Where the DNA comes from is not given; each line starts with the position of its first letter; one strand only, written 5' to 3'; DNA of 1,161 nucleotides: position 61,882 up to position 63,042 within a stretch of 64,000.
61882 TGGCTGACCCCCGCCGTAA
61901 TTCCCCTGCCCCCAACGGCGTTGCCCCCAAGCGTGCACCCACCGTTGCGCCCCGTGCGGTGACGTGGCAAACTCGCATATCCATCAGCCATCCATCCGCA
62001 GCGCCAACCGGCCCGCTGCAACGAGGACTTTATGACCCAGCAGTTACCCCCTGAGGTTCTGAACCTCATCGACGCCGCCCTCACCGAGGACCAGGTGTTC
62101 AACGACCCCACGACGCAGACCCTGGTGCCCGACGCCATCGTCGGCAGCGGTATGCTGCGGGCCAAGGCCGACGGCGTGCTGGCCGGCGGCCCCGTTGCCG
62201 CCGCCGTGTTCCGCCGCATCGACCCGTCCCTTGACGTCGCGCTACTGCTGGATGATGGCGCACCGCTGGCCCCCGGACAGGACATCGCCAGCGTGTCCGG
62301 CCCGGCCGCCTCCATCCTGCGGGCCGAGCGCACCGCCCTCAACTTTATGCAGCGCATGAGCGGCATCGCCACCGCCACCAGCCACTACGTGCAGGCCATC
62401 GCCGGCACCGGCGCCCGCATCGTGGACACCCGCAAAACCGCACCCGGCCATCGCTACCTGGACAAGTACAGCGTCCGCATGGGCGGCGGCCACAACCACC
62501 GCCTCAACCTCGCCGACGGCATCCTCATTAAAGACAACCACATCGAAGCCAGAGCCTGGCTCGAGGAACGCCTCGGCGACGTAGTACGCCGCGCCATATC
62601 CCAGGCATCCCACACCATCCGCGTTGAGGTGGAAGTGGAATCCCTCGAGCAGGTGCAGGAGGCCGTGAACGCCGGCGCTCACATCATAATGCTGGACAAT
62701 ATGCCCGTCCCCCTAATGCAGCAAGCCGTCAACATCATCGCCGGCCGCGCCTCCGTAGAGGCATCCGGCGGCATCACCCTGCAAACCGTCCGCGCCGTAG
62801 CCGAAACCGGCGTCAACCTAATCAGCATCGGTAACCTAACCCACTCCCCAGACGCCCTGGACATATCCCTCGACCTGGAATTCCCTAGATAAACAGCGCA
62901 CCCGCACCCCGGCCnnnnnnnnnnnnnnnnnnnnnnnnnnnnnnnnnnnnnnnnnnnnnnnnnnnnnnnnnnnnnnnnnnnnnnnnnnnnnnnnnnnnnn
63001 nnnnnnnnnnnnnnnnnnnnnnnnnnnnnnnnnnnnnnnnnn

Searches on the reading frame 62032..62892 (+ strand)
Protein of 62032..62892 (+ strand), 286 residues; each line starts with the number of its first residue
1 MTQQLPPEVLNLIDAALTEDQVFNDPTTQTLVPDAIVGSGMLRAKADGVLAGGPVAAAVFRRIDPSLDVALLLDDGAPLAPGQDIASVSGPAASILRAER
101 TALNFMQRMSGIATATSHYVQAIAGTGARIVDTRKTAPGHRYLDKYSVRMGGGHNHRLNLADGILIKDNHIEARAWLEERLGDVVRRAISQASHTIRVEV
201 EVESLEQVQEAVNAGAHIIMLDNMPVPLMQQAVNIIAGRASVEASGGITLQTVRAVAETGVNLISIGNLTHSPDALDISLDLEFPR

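Call 10: find_encoding_contigs(protein=window:62032-62892:+, flank=10000, max_places=10)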
Protein window:62032-62892:+ (286 aa): 1 contig read that carries it; 1 place shown.
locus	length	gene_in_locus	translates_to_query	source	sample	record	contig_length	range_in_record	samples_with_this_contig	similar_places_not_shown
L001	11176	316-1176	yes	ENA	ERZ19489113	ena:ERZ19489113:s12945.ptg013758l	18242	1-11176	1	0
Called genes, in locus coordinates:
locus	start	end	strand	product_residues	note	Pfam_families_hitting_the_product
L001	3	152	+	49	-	?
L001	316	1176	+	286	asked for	PF02749:QRPTase_N, PF01729:QRPTase_C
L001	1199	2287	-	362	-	PF01571:GCV_T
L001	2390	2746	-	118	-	PF01521:Fe-S_biosyn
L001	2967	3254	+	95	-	-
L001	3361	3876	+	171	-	PF00293:NUDIX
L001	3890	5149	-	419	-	PF14072:DndB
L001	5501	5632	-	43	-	-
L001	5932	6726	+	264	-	PF00117:GATase (weak)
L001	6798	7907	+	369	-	PF03602:Cons_hypoth95 (faint), PF01555:N6_N4_Mtase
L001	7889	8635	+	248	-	PF01738:DLH, PF08840:BAAT_C (faint)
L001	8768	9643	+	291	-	PF04055:Radical_SAM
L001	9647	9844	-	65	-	-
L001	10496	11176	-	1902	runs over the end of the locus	PF00270:DEAD, PF27116:YjiV_N (faint), PF00271:Helicase_C (weak)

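Call 42: list_cluster_members(proteins=[window:62032-62892:+, window:11106-13547:-, L002:2688-4313:+, window:57914-58246:-, window:13753-15063:+])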
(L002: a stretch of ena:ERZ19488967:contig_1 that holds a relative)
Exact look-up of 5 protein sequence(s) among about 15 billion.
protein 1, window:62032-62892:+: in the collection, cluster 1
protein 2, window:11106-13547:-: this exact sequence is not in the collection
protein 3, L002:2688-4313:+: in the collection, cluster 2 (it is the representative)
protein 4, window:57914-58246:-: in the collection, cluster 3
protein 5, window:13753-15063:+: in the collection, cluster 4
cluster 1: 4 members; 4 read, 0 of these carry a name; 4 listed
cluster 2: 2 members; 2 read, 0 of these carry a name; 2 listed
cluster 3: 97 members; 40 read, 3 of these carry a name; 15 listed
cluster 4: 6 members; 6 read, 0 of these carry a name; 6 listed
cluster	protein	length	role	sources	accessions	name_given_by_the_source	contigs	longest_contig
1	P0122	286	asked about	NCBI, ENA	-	-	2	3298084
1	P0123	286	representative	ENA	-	-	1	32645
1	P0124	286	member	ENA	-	-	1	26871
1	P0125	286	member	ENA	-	-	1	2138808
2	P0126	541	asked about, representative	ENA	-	-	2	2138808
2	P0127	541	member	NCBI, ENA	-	-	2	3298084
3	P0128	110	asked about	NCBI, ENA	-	-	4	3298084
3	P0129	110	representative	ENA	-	-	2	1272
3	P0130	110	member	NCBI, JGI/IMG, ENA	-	mannose-6-phosphate isomerase-like protein (cupin superfamily)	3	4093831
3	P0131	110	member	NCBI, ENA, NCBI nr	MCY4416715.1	MAG: hypothetical protein OXE87_10470 [Chloroflexi bacterium] | hypothetical protein [Chloroflexota bacterium]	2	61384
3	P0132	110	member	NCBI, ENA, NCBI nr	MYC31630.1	MAG: hypothetical protein F4X64_00440 [Chloroflexi bacterium] | hypothetical protein [Chloroflexota bacterium]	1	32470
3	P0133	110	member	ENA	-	-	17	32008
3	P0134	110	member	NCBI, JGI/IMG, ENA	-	-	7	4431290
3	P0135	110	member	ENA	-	-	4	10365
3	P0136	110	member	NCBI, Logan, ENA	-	-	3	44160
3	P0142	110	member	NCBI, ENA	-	-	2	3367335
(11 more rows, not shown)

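Call 43: find_encoding_contigs(protein=P0133, flank=6000, max_places=10)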
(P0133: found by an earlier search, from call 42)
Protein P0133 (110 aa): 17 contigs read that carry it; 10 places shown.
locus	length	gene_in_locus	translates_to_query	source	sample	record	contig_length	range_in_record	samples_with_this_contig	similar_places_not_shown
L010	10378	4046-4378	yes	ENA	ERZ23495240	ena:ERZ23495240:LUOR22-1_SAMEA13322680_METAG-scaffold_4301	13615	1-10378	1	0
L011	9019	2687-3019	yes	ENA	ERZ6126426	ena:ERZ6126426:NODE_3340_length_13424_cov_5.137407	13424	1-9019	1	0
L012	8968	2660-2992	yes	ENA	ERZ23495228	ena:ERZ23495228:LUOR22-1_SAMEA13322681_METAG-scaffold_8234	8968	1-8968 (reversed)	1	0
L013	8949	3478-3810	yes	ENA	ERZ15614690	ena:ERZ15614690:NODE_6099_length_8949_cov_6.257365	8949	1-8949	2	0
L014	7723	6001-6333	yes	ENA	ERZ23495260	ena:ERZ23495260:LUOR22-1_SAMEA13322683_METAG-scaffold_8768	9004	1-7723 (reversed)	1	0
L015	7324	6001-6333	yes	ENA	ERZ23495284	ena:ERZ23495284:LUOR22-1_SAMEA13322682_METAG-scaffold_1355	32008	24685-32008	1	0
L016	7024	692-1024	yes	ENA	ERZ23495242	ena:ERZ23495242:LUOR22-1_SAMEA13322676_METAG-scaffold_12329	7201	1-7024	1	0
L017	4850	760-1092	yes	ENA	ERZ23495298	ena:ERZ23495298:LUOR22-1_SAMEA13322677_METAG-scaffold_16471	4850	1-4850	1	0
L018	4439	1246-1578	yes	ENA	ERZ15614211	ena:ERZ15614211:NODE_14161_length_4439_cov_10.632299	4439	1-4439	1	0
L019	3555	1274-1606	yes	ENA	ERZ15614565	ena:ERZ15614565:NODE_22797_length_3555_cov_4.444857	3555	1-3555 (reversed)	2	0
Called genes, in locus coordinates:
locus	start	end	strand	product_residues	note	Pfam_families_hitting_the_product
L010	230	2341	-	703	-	PF22745:Nlig-Ia, PF01653:DNA_ligase_aden, PF03120:OB_DNA_ligase, PF03119:DNA_ligase_ZBD, PF12826:HHH_2, PF14520:HHH_5, PF00633:HHH (faint), PF00533:BRCT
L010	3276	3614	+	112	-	PF07883:Cupin_2 (weak)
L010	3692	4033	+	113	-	-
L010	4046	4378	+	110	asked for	PF07883:Cupin_2 (faint)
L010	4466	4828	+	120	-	-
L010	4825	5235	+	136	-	-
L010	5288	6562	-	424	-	PF11013:DUF2851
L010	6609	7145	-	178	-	-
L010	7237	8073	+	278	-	PF00753:Lactamase_B, PF13483:Lactamase_B_3 (weak)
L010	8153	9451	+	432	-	PF07690:MFS_1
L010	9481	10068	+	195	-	-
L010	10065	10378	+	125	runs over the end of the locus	-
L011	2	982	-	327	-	?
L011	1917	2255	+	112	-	PF07883:Cupin_2 (weak)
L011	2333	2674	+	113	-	-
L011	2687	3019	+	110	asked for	PF07883:Cupin_2 (faint)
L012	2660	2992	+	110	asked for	PF07883:Cupin_2 (faint)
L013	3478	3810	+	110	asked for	PF07883:Cupin_2 (faint)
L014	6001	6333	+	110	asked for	PF07883:Cupin_2 (faint)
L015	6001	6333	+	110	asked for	PF07883:Cupin_2 (faint)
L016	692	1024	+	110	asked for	PF07883:Cupin_2 (faint)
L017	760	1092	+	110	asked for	PF07883:Cupin_2 (faint)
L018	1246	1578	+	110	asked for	PF07883:Cupin_2 (faint)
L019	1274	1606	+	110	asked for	PF07883:Cupin_2 (faint)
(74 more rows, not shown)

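Call 44: find_encoding_contigs(protein=P0142, flank=10000, max_places=6)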
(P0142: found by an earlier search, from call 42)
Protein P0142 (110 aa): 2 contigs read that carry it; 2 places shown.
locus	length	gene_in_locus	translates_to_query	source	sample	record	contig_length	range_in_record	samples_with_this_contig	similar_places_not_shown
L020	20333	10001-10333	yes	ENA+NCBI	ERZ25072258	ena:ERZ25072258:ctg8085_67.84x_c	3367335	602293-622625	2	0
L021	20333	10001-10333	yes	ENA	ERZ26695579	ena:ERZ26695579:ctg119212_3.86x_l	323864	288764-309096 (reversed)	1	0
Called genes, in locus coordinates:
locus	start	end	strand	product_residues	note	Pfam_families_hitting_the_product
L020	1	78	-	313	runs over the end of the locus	PF01073:3Beta_HSD, PF01370:Epimerase, PF02719:Polysacc_synt_2, PF04321:RmlD_sub_bind, PF08659:KR (faint), PF13460:NAD_binding_10, PF16363:GDP_Man_Dehyd, PF07993:NAD_binding_4 (weak)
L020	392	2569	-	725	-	PF00496:SBP_bac_5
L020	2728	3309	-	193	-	PF09517:RE_Eco29kI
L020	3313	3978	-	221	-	-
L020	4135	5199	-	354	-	PF00180:Iso_dh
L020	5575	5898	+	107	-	-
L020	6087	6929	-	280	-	PF02569:Pantoate_ligase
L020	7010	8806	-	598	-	PF01935:DUF87, PF05872:HerA_C (faint), PF13401:AAA_22 (faint)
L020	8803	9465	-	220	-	-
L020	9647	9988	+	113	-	-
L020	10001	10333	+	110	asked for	-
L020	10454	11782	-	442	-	PF11013:DUF2851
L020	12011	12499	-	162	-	-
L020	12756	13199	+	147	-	-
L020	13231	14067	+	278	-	PF00753:Lactamase_B, PF13483:Lactamase_B_3 (weak)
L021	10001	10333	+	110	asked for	-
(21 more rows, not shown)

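Call 56: find_encoding_contigs(protein=P0123, flank=10000, max_places=6)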
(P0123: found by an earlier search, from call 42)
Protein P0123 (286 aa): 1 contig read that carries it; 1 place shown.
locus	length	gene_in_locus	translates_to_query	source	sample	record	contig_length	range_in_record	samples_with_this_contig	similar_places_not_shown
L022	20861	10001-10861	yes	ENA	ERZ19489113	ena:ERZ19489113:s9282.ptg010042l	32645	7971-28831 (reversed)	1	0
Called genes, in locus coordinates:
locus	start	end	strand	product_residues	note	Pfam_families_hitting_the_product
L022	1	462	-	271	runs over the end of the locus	PF01546:Peptidase_M20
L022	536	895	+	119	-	-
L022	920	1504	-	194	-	PF27270:Alr1449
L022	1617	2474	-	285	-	PF12730:ABC2_membrane_4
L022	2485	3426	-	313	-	PF00005:ABC_tran, PF13304:AAA_21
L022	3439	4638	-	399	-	PF01134:GIDA (faint), PF01266:DAO, PF07992:Pyr_redox_2 (faint)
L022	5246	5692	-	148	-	-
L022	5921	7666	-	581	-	PF01019:G_glu_transpept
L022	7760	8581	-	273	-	-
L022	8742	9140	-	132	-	PF01521:Fe-S_biosyn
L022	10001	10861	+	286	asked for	PF02749:QRPTase_N, PF01729:QRPTase_C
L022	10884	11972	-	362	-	PF01571:GCV_T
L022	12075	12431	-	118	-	PF01521:Fe-S_biosyn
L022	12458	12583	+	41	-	-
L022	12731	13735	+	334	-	PF00582:Usp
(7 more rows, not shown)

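Call 57: find_encoding_contigs(protein=P0125, flank=10000, max_places=6)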
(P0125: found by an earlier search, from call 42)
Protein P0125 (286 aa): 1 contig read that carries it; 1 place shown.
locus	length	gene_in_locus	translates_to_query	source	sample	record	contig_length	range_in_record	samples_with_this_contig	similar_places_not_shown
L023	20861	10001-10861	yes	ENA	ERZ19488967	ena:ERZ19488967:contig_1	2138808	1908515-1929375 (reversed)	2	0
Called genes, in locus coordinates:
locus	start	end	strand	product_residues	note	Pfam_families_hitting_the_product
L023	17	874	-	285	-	PF12730:ABC2_membrane_4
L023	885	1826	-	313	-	PF00005:ABC_tran, PF13304:AAA_21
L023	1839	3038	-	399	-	PF01266:DAO, PF07992:Pyr_redox_2 (faint)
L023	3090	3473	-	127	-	PF01844:HNH (weak), PF14279:HNH_5 (weak)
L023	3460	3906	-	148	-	-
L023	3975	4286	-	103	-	-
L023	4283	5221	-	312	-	PF01555:N6_N4_Mtase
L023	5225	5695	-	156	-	PF12760:Zn_ribbon_IS1595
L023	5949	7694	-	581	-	PF01019:G_glu_transpept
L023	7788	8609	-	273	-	-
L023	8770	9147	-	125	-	PF01521:Fe-S_biosyn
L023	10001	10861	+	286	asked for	PF02749:QRPTase_N, PF01729:QRPTase_C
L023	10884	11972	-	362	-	PF01571:GCV_T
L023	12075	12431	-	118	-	PF01521:Fe-S_biosyn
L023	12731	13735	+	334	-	PF00582:Usp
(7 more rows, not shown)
